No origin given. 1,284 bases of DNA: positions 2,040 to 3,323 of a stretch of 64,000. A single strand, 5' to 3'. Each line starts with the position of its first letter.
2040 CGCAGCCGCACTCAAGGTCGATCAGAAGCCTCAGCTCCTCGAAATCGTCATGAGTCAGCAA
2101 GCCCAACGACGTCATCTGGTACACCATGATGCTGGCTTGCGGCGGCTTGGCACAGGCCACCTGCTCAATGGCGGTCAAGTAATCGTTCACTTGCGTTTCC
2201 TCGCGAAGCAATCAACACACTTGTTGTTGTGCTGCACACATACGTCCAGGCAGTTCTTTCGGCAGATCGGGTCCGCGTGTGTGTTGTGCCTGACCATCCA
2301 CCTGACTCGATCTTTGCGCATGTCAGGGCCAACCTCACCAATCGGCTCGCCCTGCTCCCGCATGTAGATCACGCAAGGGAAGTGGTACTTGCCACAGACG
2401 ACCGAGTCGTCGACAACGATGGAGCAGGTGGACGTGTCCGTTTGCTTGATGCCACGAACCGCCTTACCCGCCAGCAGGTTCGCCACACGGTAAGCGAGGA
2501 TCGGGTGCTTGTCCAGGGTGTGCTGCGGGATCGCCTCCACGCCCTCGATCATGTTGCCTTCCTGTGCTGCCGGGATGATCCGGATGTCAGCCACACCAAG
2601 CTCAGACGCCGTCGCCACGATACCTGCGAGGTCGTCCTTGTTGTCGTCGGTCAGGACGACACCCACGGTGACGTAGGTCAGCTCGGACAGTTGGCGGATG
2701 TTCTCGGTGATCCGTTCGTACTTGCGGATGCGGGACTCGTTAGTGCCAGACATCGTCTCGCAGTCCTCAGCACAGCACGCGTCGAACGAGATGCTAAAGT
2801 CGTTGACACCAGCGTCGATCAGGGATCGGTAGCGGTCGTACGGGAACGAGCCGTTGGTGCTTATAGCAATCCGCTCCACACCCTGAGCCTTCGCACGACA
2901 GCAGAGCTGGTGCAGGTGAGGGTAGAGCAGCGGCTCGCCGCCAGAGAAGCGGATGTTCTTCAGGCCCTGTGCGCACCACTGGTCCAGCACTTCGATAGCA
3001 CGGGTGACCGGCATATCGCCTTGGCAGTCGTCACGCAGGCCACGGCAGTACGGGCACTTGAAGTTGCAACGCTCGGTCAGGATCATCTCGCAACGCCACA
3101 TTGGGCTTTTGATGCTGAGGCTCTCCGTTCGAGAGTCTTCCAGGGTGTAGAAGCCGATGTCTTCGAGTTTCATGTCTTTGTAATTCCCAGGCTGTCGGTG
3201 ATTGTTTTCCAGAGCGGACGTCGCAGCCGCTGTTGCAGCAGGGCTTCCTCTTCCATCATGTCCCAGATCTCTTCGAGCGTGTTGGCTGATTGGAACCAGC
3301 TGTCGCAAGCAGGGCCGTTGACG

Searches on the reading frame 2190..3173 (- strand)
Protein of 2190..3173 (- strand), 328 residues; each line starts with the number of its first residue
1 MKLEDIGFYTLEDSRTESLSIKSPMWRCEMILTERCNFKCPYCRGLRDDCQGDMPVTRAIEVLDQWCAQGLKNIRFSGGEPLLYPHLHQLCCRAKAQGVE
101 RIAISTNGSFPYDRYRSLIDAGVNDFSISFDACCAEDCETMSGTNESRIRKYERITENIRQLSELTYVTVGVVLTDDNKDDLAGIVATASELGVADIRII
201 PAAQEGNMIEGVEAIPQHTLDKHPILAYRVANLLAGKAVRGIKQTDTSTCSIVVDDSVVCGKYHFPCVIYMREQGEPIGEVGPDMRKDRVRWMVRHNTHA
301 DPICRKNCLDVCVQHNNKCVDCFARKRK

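Call 6: search_protein_families(library=pfam, proteins=[window:2190-3173:-], max_evalue=1)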
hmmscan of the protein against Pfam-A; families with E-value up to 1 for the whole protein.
window:2190-3173:- (328 aa): 2 families
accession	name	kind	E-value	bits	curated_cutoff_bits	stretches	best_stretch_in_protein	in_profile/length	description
PF04055.27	Radical_SAM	-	8.4e-21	75.3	29.5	1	30-186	1-163/166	Radical SAM superfamily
PF13353.11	Fer4_12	-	0.0019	19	22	1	31-109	10-92/137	4Fe-4S single cluster domain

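Call 7: search_protein_families(library=ncbifam, proteins=[window:2190-3173:-], max_evalue=1)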
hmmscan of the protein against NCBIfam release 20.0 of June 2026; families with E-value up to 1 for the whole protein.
window:2190-3173:- (328 aa): 60 families (the best 25 are shown)
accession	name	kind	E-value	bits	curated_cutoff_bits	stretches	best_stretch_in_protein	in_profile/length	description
TIGR02666.1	moaA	equivalog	4.5e-23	81.7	284.05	1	32-206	16-196/336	GTP 3',8-cyclase MoaA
TIGR04317.1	W_rSAM_matur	equivalog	1e-20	74.2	380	1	32-275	10-263/349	tungsten cofactor oxidoreductase radical SAM maturase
TIGR02668.1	moaA_archaeal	equivalog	6.3e-20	71.4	325.25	1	30-224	14-205/303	GTP 3',8-cyclase MoaA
NF001199.0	PRK00164.2-1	equivalog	3e-17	62.7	231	1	30-194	16-180/308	GTP 3',8-cyclase MoaA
TIGR02109.1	PQQ_syn_pqqE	equivalog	1.7e-16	60.2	381.35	1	22-199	4-179/358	pyrroloquinoline quinone biosynthesis protein PqqE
NF038283.1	viperin_w_prok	equivalog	1.5e-15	57.1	180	1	32-180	8-168/281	viperin family antiviral radical SAM protein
TIGR04347.1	pseudo_SAM_Halo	equivalog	3.6e-15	56.1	525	1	32-196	44-206/390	TIGR04347 family pseudo-SAM/SPASM protein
NF045702.1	rSAM_GDGT_ether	equivalog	3.7e-14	52.2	450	1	29-191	89-255/486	tetraether lipid synthase Tes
NF045646.2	rSAM_Se_TrsS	equivalog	6.8e-14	51.3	490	1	32-192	92-254/441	radical SAM (seleno)protein TrsS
NF045574.1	sacti_mat_StsB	exception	7.1e-14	51.5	625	1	24-206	94-273/466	StsB family radical SAM/SPASM domain sactipeptide maturase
TIGR04055.1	rSAM_NirJ2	equivalog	8e-13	48.6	500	1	33-196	7-168/326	putative heme d1 biosynthesis radical SAM protein NirJ2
TIGR04051.1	rSAM_NirJ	equivalog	1.4e-12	47.3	515.45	1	32-194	8-168/354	heme d1 biosynthesis radical SAM protein NirJ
TIGR04545.1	rSAM_ahbD_hemeb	equivalog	1.8e-12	47.4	500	1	32-199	6-172/339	heme b synthase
TIGR04303.1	GeoRSP_rSAM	equivalog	2.1e-12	47.3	400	1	31-197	10-172/325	GeoRSP system radical SAM/SPASM protein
TIGR04311.1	rSAM_Geo_metal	subfamily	3.5e-12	46.1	400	1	32-195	9-180/423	radical SAM/SPASM family putative metalloenzyme maturase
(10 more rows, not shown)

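Call 8: search_protein_families(library=phrogs, proteins=[window:2190-3173:-], max_evalue=0.1)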
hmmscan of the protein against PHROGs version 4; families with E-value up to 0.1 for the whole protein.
window:2190-3173:- (328 aa): 7 families
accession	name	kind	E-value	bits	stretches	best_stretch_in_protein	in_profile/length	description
phrog_1802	-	other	3.8e-11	43.5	1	20-182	38-213/556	radical SAM domain-containing protein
phrog_13987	-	other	9.8e-10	39.2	1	26-130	15-121/274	radical SAM domain-containing protein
phrog_21308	-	other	5.2e-09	35.8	1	23-189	410-583/735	radical SAM domain-containing protein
phrog_2076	-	moron, auxiliary metabolic gene and host takeover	5.9e-06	27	1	33-205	38-210/247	QueE-like radical SAM domain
phrog_27668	-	unknown function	0.0025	18.1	1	31-196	11-168/335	-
phrog_16999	-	other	0.018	15.7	1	31-111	16-96/288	Fe-S oxidoreductase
phrog_15140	-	other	0.06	13.2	1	30-85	91-145/366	radical SAM domain-containing protein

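Call 10: search_dna_similar(query=window:2190-3173:-, collection=phages, mode=protein, max_rows=40)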
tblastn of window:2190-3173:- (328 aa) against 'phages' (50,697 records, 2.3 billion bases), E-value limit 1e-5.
Records with a match: 20; places in all: 20; records where one place covers at least 80% of the query: 2.
Best place of each record, by identity: <60% 20.
By first word of the organism name: Acinetobacter 4; Fusobacterium 4; uncultured 3; Staphylococcus 2; Bacteriophage 2; Listeria 2; Enterococcus 2; Stenotrophomonas 1.
By host as written in the record: - 10; Staphylococcus aureus 2; Listeria monocytogenes 2; Fusobacterium nucleatum 2; Fusobacterium nucleatum ATCC 10953 2; Stenotrophomonas maltophilia 1; Enterococcus faecalis 1.
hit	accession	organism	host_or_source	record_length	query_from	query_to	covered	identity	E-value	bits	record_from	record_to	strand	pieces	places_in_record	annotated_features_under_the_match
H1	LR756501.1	uncultured phage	metagenomic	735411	3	318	96%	51.1%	3e-98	323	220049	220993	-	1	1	record has no annotation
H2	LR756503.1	uncultured phage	metagenomic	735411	3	318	96%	51.1%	3e-98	323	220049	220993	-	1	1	record has no annotation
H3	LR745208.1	uncultured phage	metagenomic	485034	69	324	78%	57.4%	2e-88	295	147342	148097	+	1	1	record has no annotation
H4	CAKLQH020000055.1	Acinetobacter phage MD-2021a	not known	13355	14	199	57%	27.5%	1e-9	65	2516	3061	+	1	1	moaA_2: putative Radical SAM superfamily | pyrroloquinoline quinone biosynthesis protein PqqD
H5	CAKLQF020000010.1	Acinetobacter phage MD-2021a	not known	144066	14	199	57%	27.5%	2e-9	65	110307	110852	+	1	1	moaA_2: putative Radical SAM superfamily | pyrroloquinoline quinone biosynthesis protein PqqD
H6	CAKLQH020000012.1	Acinetobacter phage MD-2021a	not known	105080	32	201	52%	28.7%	9e-12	72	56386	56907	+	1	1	moaA_1: molybdenum cofactor biosynthesis protein A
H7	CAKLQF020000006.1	Acinetobacter phage MD-2021a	not known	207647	32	201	52%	28.7%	9e-12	72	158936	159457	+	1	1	moaA_1: molybdenum cofactor biosynthesis protein A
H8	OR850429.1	Staphylococcus phage SA 1298 Kay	Staphylococcus aureus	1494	24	181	48%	27.6%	2e-7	58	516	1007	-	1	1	record has no annotation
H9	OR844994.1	Staphylococcus phage SA 1306 Kay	Staphylococcus aureus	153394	24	181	48%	27.6%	3e-7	58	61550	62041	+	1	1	record has no annotation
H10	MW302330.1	Stenotrophomonas phage TS-12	Stenotrophomonas maltophilia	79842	20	147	39%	31.4%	6e-9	63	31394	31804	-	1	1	hypothetical protein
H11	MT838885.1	Bacteriophage sp.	human fecal samples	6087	32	155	38%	31.0%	8e-7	57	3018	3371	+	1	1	record has no annotation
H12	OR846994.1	Listeria phage LM 4-11-1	Listeria monocytogenes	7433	32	181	46%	25.2%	3e-6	55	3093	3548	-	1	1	record has no annotation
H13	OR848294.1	Listeria phage LM 4-14-1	Listeria monocytogenes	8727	32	181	46%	25.2%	3e-6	55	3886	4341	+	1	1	record has no annotation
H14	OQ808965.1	Fusobacterium phage vB_FnuS_FNU3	Fusobacterium nucleatum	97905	36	153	36%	31.0%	2e-7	59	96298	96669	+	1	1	putative radical SAM protein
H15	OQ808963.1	Fusobacterium phage vB_FnuS_FNU2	Fusobacterium nucleatum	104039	36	153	36%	31.0%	2e-7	59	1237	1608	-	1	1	putative radical SAM protein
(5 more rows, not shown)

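Call 11: get_annotated_region(hit=H1, flank=5000)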
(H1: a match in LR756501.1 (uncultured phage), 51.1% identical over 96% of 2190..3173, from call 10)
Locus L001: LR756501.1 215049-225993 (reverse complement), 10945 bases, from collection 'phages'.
description: uncultured phage genome assembly, chromosome: 1.
organism: uncultured phage (NCBI taxid 278008)
taxonomy: Viruses; environmental samples
host: -; source: metagenomic; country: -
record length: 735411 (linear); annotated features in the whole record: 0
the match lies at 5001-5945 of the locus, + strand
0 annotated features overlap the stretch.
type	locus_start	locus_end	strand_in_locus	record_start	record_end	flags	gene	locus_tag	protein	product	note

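Call 12: get_annotated_region(hit=H3, flank=5000)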
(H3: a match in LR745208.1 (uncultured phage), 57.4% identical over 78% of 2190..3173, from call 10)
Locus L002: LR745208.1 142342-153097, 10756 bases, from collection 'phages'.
description: uncultured phage genome assembly, chromosome: 1.
organism: uncultured phage (NCBI taxid 278008)
taxonomy: Viruses; environmental samples
host: -; source: metagenomic; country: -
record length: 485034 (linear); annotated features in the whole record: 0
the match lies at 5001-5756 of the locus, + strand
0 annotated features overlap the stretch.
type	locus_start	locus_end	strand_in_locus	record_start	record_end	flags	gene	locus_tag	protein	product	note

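Call 13: find_homologous_proteins(query=window:2190-3173:-)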
Query window:2190-3173:- (328 aa): 3597 proteins with E <= 0.001 among 4754 candidates; the best 120 are listed.
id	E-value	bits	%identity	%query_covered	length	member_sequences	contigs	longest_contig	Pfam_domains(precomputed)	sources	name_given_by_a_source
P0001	2.2e-226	768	100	100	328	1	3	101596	PF04055.28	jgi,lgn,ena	-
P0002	6.1e-189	645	84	99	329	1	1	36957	PF04055.28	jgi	jgi:pyruvate-formate lyase-activating enzyme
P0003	2.9e-182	623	82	98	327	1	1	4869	PF04055.28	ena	-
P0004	1.0e-176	605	78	100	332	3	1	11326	PF04055.28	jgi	jgi:molybdenum cofactor biosynthesis enzyme MoaA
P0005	3.3e-174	597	79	100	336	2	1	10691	PF04055.28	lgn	-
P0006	2.9e-172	590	77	99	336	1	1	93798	PF04055.28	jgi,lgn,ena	-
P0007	5.4e-158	543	73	98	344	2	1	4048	PF04055.28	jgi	jgi:molybdenum cofactor biosynthesis enzyme MoaA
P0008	3.9e-155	534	71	98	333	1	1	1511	PF04055.28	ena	-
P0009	8.6e-152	523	72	97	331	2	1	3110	PF04055.28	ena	-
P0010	2.4e-151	521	72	97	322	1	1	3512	PF04055.28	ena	-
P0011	5.9e-151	520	67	100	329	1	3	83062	PF04055.28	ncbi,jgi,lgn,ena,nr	ncbi:MAG: hypothetical protein DRH04_05940 [Deltaproteobacteria bacterium]|nr:MAG: hypothetical prot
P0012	5.5e-150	517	71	97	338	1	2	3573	PF04055.28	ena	-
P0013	6.0e-150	517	69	100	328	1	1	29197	PF04055.28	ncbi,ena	-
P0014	6.5e-150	517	75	90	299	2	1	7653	PF04055.28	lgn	-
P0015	3.0e-148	511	70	98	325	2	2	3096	PF04055.28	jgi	-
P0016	3.9e-148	511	67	99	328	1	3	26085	PF04055.28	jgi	jgi:molybdenum cofactor biosynthesis enzyme MoaA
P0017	4.2e-148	511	71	97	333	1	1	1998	PF04055.28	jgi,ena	-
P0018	5.6e-148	510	71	97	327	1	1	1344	PF04055.28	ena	-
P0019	6.6e-148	510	69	98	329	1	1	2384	PF04055.28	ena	-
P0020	1.6e-146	506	68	100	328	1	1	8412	PF04055.28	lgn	-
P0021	4.0e-146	504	68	98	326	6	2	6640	PF04055.28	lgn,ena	-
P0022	7.3e-146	503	68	98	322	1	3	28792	PF04055.28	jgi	jgi:MoaA/NifB/PqqE/SkfB family radical SAM enzyme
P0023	9.6e-146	503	69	97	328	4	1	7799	PF04055.28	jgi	-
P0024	4.1e-145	501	68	98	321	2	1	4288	PF04055.28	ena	-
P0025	1.1e-144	500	68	99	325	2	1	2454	PF04055.28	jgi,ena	-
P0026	4.9e-144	497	67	98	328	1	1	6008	PF04055.28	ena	-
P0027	5.6e-144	497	66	98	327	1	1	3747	PF04055.28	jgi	jgi:molybdenum cofactor biosynthesis enzyme MoaA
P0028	6.4e-144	497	70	99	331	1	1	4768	PF04055.28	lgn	-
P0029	2.4e-143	495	67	98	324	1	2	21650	PF04055.28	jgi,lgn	jgi:molybdenum cofactor biosynthesis enzyme MoaA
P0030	2.9e-143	495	66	97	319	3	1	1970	PF04055.28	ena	-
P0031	1.2e-142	493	67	97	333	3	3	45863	PF04055.28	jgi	-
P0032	2.0e-142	492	67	97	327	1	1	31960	PF04055.28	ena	-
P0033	2.4e-142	492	65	97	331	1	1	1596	PF04055.28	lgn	-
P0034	2.6e-142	492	66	98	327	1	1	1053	PF04055.28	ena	-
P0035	2.8e-142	492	65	97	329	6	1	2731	PF04055.28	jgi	-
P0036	6.4e-142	490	68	97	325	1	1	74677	PF04055.28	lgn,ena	-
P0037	1.1e-141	490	66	98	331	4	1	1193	PF04055.28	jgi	jgi:molybdenum cofactor biosynthesis enzyme MoaA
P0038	1.1e-141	490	69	98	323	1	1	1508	PF04055.28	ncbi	-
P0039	2.2e-141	489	67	97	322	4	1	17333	PF04055.28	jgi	jgi:molybdenum cofactor biosynthesis enzyme MoaA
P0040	2.5e-141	489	67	98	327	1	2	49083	PF04055.28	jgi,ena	-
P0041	3.1e-141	488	66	98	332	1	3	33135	PF04055.28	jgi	jgi:molybdenum cofactor biosynthesis enzyme MoaA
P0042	4.0e-141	488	65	99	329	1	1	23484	PF04055.28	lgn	-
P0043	4.0e-141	488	66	98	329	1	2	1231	PF04055.28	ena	-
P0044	6.3e-141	487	68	97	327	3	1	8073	PF04055.28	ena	-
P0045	1.3e-140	486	68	97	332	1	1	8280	PF04055.28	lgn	-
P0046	2.0e-140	486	65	100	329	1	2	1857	PF04055.28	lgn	-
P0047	2.0e-140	486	67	98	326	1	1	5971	PF04055.28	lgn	-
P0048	3.5e-140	485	67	97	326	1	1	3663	PF04055.28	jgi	jgi:MoaA/NifB/PqqE/SkfB family radical SAM enzyme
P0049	5.5e-140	484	64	98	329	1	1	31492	PF04055.28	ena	-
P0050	1.0e-139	483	66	99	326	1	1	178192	PF04055.28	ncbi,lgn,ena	-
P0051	1.0e-139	483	66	98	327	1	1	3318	PF04055.28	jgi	jgi:molybdenum cofactor biosynthesis enzyme MoaA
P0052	1.5e-139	483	67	98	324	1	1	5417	PF04055.28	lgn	-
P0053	1.5e-138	479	66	97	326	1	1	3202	PF04055.28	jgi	jgi:pyruvate-formate lyase-activating enzyme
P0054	1.7e-138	479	74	84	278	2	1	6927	PF04055.28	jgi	jgi:molybdenum cofactor biosynthesis enzyme MoaA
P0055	1.9e-138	479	66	97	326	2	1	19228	PF04055.28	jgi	jgi:molybdenum cofactor biosynthesis enzyme MoaA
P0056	2.3e-138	479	65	100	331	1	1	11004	PF04055.28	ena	-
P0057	8.4e-138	477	65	99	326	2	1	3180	PF04055.28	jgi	jgi:molybdenum cofactor biosynthesis enzyme MoaA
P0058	6.2e-137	474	64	97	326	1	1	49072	PF04055.28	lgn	-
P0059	6.4e-137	474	65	97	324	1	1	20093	PF04055.28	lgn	-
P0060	1.1e-136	473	64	98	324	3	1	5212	PF04055.28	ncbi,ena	-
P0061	1.3e-136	473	64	97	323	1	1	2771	PF04055.28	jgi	jgi:MoaA/NifB/PqqE/SkfB family radical SAM enzyme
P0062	3.0e-136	472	64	97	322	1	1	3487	PF04055.28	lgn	-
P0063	7.8e-136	470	65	97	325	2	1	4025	PF04055.28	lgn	-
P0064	1.9e-135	469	65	98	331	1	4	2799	PF04055.28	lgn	-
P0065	7.2e-135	467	65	97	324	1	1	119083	PF04055.28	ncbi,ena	-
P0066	1.9e-134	466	63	98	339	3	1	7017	PF04055.28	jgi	jgi:MoaA/NifB/PqqE/SkfB family radical SAM enzyme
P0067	3.6e-134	465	64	98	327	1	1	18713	PF04055.28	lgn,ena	-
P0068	2.0e-133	463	64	98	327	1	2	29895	PF04055.28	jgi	jgi:pyruvate-formate lyase-activating enzyme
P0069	1.2e-132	460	62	100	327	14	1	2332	PF04055.28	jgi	-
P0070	1.9e-132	459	63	100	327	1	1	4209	PF04055.28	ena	-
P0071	6.4e-131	454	63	97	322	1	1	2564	PF04055.28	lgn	-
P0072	9.0e-131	454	66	91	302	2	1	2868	PF04055.28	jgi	jgi:molybdenum cofactor biosynthesis enzyme MoaA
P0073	1.3e-130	453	63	97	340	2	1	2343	PF04055.28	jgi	jgi:molybdenum cofactor biosynthesis enzyme MoaA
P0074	1.5e-130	453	69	88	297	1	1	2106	PF04055.28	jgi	jgi:molybdenum cofactor biosynthesis enzyme MoaA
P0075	1.3e-129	450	62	97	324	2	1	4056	PF04055.28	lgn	-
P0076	1.5e-129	450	61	100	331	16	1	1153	PF04055.28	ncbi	-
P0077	2.2e-129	449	62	97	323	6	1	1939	PF04055.28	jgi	jgi:hypothetical protein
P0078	2.2e-129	449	62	98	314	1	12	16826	PF04055.28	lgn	-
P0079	1.1e-128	447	61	97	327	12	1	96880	PF04055.28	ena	-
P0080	1.4e-128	447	62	97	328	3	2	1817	PF04055.28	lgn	-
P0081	1.4e-128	447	61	100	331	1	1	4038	PF04055.28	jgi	jgi:pyruvate-formate lyase-activating enzyme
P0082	1.6e-128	446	61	100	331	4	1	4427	PF04055.28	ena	-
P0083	2.6e-128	446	62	97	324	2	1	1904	PF04055.28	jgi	-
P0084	1.9e-127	443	62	97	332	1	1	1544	PF04055.28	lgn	-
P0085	2.8e-127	442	61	97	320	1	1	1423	PF04055.28,PF13353.12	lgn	-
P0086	5.5e-127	441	58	100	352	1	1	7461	PF04055.28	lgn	-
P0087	6.8e-127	441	60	97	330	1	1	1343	PF04055.28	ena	-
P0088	9.4e-127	441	60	97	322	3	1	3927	PF04055.28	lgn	-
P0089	2.6e-126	439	66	88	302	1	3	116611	PF04055.28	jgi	jgi:molybdenum cofactor biosynthesis enzyme MoaA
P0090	3.2e-126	439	67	89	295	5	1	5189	PF04055.28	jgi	jgi:molybdenum cofactor biosynthesis enzyme MoaA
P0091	3.2e-126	439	58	97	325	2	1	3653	PF04055.28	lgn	-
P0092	7.3e-126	438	59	100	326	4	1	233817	PF04055.28,PF13353.12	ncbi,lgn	-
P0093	1.2e-125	437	60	97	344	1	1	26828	PF04055.28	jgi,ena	-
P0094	2.5e-125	436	60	97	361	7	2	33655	PF04055.28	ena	-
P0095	4.2e-125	435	59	100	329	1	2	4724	PF04055.28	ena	-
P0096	7.7e-125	434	58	98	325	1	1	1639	PF04055.28,PF13353.12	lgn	-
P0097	3.5e-124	432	60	98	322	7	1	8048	PF04055.28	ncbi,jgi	jgi:molybdenum cofactor biosynthesis enzyme MoaA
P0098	9.9e-124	431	59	97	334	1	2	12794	PF04055.28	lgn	-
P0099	1.5e-123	430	57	97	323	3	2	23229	PF04055.28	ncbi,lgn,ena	-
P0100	1.8e-123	430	58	96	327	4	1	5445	PF04055.28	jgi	-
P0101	2.3e-123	429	58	97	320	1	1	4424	PF04055.28,PF13353.12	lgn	-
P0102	2.6e-123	429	57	97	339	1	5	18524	PF04055.28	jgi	jgi:molybdenum cofactor biosynthesis enzyme MoaA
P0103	4.7e-123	428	59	97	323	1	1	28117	PF04055.28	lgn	-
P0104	1.0e-122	427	58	97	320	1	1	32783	PF04055.28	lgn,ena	-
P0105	1.2e-122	427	57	97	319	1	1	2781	PF04055.28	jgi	-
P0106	1.3e-122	427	57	97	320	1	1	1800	PF04055.28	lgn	-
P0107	1.3e-122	427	58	97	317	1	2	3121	PF04055.28,PF13353.12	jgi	jgi:molybdenum cofactor biosynthesis enzyme MoaA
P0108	1.6e-122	427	59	97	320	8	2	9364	PF04055.28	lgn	-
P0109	2.2e-122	426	56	99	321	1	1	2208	PF04055.28,PF13353.12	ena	-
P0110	3.1e-122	426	57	97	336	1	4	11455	PF04055.28,PF13353.12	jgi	jgi:molybdenum cofactor biosynthesis enzyme MoaA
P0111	3.2e-122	426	58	99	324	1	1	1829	PF04055.28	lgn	-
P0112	3.6e-122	426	58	100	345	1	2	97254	PF04055.28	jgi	jgi:MoaA/NifB/PqqE/SkfB family radical SAM enzyme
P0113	3.6e-122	426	58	100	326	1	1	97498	PF04055.28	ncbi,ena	-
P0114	7.4e-122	425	58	97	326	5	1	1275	PF04055.28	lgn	-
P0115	1.1e-121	424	59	97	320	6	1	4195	PF04055.28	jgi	jgi:molybdenum cofactor biosynthesis enzyme MoaA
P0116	1.3e-121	424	57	98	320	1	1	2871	PF04055.28,PF13353.12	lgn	-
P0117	1.7e-121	423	59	100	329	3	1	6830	PF04055.28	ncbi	-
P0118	2.2e-121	423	60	97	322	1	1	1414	PF04055.28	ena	-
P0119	2.7e-121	423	57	97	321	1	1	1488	PF04055.28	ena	-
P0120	2.8e-121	423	56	97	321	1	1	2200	PF04055.28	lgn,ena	-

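Call 14: find_encoding_contigs(protein=P0001, flank=6000, max_places=3)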
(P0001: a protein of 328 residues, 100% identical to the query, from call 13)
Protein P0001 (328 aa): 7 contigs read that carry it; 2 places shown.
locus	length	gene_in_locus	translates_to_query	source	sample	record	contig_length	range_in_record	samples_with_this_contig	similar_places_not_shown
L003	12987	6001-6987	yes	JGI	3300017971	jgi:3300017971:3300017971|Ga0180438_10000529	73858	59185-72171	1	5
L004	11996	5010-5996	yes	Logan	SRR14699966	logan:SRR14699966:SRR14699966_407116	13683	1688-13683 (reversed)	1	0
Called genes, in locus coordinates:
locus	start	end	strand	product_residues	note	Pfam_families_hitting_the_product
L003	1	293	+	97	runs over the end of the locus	-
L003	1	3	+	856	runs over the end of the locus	PF00476:DNA_pol_A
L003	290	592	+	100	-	-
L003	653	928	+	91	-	-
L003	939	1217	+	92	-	-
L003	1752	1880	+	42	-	-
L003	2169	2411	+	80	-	-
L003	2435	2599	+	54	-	-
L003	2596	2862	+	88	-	-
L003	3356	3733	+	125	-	-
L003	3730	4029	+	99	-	-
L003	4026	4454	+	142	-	PF23886:DUF7239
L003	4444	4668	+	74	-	-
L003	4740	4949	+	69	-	-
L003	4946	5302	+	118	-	-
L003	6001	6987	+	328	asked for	PF04055:Radical_SAM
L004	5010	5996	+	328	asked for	PF04055:Radical_SAM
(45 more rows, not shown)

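Call 15: find_encoding_contigs(protein=P0011, flank=6000, max_places=3)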
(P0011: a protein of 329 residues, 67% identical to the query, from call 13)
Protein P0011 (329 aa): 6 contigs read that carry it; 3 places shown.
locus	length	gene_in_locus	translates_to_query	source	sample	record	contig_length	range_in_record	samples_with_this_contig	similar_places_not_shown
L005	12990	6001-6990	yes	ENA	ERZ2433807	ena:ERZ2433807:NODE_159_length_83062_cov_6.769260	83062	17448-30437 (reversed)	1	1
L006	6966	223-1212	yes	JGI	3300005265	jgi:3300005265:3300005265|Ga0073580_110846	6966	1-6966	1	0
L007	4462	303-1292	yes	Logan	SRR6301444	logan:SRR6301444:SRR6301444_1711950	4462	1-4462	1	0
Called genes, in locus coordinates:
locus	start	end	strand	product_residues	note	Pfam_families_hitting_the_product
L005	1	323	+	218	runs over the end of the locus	-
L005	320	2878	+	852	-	PF00476:DNA_pol_A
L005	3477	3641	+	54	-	-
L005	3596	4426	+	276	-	PF02086:MethyltransfD12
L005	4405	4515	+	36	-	-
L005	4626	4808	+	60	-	-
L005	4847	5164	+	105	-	-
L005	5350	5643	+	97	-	-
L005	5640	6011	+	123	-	PF21825:Sequestin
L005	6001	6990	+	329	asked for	PF04055:Radical_SAM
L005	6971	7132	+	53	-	-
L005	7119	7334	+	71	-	-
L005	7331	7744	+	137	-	-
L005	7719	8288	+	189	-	-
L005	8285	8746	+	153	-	-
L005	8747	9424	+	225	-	-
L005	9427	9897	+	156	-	-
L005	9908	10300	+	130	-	-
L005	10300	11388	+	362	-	PF01068:DNA_ligase_A_M (faint), PF14743:DNA_ligase_OB_2 (weak)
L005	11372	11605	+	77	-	-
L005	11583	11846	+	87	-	-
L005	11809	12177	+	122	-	-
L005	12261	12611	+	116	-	-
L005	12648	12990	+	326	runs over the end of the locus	-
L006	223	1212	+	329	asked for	PF04055:Radical_SAM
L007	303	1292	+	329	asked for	PF04055:Radical_SAM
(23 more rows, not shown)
